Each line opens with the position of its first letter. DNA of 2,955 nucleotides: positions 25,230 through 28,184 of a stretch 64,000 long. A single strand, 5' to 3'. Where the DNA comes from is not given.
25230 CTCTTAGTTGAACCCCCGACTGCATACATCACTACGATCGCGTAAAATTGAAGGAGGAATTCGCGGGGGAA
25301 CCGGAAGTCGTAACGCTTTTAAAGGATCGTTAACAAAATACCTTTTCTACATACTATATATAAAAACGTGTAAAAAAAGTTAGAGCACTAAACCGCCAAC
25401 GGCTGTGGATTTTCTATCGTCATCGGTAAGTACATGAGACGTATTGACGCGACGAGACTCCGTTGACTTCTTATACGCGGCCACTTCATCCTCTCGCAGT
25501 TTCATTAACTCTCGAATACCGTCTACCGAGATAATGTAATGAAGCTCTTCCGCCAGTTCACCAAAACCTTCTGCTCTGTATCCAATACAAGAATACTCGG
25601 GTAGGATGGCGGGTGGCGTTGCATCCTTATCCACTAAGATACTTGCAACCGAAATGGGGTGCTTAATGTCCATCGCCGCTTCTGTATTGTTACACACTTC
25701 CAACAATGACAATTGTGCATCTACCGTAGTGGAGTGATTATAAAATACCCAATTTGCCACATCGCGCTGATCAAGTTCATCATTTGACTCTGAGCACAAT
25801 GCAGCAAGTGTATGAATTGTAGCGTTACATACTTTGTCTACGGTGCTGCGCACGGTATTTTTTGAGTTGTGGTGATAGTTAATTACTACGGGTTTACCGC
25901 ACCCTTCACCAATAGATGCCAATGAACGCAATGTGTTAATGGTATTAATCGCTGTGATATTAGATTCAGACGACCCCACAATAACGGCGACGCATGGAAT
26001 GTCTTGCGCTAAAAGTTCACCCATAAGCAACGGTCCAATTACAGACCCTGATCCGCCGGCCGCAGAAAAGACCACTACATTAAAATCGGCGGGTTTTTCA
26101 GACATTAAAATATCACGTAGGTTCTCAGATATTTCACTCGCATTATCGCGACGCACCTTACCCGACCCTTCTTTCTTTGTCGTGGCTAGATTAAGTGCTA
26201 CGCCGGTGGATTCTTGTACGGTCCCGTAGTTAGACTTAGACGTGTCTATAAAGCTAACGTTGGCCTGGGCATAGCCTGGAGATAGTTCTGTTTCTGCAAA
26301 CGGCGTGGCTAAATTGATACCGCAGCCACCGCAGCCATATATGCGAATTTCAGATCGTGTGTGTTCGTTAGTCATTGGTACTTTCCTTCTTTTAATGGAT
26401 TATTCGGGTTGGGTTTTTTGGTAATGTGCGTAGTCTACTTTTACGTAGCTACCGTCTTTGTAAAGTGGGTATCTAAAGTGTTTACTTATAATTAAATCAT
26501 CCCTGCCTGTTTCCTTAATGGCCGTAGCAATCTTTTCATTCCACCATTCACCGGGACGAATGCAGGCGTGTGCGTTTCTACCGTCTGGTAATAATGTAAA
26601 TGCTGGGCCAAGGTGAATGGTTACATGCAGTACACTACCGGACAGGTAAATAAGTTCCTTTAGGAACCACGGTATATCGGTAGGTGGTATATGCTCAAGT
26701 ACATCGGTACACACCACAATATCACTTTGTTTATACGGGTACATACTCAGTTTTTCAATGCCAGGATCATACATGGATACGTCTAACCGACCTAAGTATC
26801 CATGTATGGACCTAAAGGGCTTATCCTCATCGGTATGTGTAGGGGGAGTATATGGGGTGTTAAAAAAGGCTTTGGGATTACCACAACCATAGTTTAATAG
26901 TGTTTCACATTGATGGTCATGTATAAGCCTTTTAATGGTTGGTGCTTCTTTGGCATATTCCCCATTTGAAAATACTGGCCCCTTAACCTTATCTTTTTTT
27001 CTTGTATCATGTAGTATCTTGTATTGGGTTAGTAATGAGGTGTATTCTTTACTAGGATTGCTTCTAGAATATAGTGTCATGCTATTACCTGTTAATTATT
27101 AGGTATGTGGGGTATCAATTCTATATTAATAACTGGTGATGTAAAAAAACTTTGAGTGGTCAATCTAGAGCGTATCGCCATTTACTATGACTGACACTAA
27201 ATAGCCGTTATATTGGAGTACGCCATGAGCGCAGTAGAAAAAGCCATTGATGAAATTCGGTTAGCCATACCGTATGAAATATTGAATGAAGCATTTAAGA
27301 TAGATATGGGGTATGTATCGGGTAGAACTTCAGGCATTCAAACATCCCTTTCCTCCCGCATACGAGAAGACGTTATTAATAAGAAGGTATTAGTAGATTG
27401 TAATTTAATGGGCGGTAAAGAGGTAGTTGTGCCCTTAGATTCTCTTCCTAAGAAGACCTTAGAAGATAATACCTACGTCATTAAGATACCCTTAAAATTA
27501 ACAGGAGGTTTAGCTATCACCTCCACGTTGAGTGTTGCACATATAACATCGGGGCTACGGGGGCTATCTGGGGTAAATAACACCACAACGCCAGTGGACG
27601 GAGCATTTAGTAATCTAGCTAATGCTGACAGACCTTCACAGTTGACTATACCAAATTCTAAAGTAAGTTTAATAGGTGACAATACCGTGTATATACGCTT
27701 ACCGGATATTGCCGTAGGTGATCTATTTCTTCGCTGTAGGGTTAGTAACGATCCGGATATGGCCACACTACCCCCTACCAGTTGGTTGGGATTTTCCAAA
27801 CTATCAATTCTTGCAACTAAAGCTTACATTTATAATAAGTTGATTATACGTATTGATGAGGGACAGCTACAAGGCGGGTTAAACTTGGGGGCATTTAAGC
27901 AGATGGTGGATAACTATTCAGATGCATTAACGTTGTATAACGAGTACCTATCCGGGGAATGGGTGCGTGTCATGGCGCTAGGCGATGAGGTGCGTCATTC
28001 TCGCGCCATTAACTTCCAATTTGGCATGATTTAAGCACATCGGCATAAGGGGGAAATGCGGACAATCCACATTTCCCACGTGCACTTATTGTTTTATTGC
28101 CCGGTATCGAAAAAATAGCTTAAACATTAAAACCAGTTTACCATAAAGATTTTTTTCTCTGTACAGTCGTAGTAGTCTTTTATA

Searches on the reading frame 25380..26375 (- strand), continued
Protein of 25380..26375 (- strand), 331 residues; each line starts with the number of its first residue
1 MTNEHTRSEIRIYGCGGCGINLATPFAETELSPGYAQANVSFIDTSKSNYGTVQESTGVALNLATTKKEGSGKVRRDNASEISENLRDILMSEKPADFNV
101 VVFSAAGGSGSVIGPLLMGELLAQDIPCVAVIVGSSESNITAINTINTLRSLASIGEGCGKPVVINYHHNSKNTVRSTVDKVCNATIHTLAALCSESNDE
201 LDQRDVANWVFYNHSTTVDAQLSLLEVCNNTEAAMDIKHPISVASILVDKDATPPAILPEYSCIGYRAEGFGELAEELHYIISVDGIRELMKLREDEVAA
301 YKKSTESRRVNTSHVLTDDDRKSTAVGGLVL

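Call 98: get_annotated_region(hit=H22, flank=2500)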
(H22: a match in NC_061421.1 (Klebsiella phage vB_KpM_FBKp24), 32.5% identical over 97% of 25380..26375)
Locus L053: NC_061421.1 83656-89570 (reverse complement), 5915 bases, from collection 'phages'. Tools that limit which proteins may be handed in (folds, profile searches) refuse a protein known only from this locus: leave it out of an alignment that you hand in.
description: Klebsiella phage vB_KpM_FBKp24, complete genome.
organism: Klebsiella phage vB_KpM_FBKp24 (NCBI taxid 2801834)
taxonomy: Viruses; Duplodnaviria; Heunggongvirae; Uroviricota; Caudoviricetes; Maaswegvirus; Maaswegvirus Kp24
host: Klebsiella pneumoniae K6592; source: -; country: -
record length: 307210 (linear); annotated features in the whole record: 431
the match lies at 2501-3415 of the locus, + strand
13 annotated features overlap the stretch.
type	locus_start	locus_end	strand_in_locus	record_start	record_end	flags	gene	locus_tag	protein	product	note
CDS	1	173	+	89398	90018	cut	-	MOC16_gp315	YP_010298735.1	hypothetical protein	-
CDS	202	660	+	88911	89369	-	-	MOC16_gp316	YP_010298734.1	hypothetical protein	-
CDS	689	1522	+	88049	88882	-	-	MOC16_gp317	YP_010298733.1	hypothetical protein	-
CDS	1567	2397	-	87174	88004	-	-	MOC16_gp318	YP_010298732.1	hypothetical protein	-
CDS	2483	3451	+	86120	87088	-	-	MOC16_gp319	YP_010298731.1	tubulin PhuZ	-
regulatory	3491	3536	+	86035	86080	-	-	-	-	terminator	-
regulatory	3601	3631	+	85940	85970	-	-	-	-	promoter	-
CDS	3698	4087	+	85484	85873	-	-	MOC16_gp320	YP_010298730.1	hypothetical protein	-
CDS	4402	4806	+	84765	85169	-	-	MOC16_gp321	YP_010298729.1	hypothetical protein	-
CDS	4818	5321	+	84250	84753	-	-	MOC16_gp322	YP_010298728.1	hypothetical protein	-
CDS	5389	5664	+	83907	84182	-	-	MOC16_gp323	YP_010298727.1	hypothetical protein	-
regulatory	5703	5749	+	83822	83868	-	-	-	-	terminator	-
CDS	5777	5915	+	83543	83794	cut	-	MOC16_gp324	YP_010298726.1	hypothetical protein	-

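Call 99: get_annotated_region(hit=H12, flank=2500)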
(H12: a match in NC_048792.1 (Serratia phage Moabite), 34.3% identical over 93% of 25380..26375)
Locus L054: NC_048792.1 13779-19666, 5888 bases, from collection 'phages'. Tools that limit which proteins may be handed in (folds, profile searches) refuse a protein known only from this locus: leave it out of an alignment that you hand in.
description: Serratia phage Moabite, complete genome.
organism: Serratia phage Moabite (NCBI taxid 2587814)
taxonomy: Viruses; Duplodnaviria; Heunggongvirae; Uroviricota; Caudoviricetes; Moabitevirus; Moabitevirus moabite
host: Serratia marcescens D1; source: mixed swine farm samples; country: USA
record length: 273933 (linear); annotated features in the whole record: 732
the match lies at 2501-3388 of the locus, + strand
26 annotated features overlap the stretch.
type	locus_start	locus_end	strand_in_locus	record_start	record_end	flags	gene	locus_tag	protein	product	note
CDS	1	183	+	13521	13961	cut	-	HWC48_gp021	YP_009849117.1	HNH endonuclease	HHPred similarity to two endonucleases in PDB 3M7K_A restriction endonuclease PacI HNH restriction endonuclease with 91 ...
regulatory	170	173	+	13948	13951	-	-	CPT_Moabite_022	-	ribosome_binding_site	CPT_Moabite_022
CDS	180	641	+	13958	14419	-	-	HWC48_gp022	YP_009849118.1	hypothetical protein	-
regulatory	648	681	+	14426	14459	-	-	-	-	terminator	-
regulatory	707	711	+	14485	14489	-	-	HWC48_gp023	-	ribosome_binding_site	CPT_Moabite_023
CDS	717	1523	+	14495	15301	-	-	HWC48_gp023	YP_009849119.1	hypothetical protein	-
regulatory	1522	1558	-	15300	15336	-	-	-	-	terminator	-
CDS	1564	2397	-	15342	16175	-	-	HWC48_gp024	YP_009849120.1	virion-associated head protein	BLAST hit e-28 to phiKZ042 which PMID 19526553 shows to be in taillless virions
regulatory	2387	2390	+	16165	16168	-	-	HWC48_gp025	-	ribosome_binding_site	CPT_Moabite_025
CDS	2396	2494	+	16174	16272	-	-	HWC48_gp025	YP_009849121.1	hypothetical protein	-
regulatory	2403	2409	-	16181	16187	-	-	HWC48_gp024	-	ribosome_binding_site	CPT_Moabite_024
regulatory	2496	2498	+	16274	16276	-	-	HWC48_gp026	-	ribosome_binding_site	CPT_Moabite_026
CDS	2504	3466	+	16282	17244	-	-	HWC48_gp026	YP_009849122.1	tubulin PhuZ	HHPred match to PDB 3R4V PhuZ from Bacteriophage PhiKZ with probability 100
regulatory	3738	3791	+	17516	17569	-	-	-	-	terminator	-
regulatory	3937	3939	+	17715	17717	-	-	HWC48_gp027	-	ribosome_binding_site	CPT_Moabite_027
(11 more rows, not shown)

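Call 100: get_annotated_region(hit=H9, flank=2500)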
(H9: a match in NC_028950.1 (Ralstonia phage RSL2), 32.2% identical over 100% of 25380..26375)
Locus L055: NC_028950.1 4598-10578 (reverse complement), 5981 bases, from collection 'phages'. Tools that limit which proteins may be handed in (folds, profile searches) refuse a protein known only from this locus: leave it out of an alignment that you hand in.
description: Ralstonia phage RSL2 DNA, complete sequence.
organism: Ralstonia phage RSL2 (NCBI taxid 1585840)
taxonomy: Viruses; Duplodnaviria; Heunggongvirae; Uroviricota; Caudoviricetes; Chiangmaivirus; Chiangmaivirus RSL2
host: -; source: -; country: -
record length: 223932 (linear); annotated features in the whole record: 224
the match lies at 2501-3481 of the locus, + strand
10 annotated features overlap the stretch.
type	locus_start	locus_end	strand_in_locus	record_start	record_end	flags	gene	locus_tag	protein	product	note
CDS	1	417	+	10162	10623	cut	-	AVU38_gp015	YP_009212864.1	hypothetical protein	ORF015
CDS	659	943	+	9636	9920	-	-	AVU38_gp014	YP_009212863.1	hypothetical protein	ORF014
CDS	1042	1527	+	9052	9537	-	-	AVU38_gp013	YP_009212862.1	hypothetical protein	ORF013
CDS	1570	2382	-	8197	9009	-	-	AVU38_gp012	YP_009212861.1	hypothetical protein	ORF012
CDS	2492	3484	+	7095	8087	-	-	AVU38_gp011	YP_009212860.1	tubulin PhuZ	ORF011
CDS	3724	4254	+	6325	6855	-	-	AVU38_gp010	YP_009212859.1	hypothetical protein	ORF010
CDS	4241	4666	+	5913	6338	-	-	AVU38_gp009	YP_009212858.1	hypothetical protein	ORF009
CDS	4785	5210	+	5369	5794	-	-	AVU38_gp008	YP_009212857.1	hypothetical protein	ORF008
CDS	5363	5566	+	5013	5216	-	-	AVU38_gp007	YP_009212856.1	hypothetical protein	ORF007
CDS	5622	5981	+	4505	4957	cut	-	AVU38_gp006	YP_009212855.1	hypothetical protein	ORF006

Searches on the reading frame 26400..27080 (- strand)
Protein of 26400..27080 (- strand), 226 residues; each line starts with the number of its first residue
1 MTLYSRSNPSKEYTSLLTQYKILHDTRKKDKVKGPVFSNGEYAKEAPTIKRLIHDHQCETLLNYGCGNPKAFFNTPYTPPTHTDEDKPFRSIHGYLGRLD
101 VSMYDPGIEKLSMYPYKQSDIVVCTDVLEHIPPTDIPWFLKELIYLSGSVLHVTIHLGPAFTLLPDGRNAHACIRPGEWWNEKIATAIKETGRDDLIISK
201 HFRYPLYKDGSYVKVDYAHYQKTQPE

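Call 8: search_protein_families(library=pfam, proteins=[window:26400-27080:-], max_evalue=0.01)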
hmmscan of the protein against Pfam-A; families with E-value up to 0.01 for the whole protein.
window:26400-27080:- (226 aa): 0 families

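Call 9: search_protein_families(library=phrogs, proteins=[window:26400-27080:-], max_evalue=0.001)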
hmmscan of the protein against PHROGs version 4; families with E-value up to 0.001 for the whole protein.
window:26400-27080:- (226 aa): 1 family
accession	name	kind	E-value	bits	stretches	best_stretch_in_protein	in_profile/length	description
phrog_24759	-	other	4.4e-16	60.3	1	43-188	42-183/204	methyltransferase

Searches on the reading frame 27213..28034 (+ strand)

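Call 114: search_protein_families(library=phrogs, proteins=[window:27213-28034:+], max_evalue=0.001)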
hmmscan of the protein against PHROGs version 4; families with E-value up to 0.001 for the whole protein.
window:27213-28034:+ (273 aa): 1 family
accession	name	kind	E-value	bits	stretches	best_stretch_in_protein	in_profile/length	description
phrog_3179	-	unknown function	2.1e-66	225.1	1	5-267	1-267/274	-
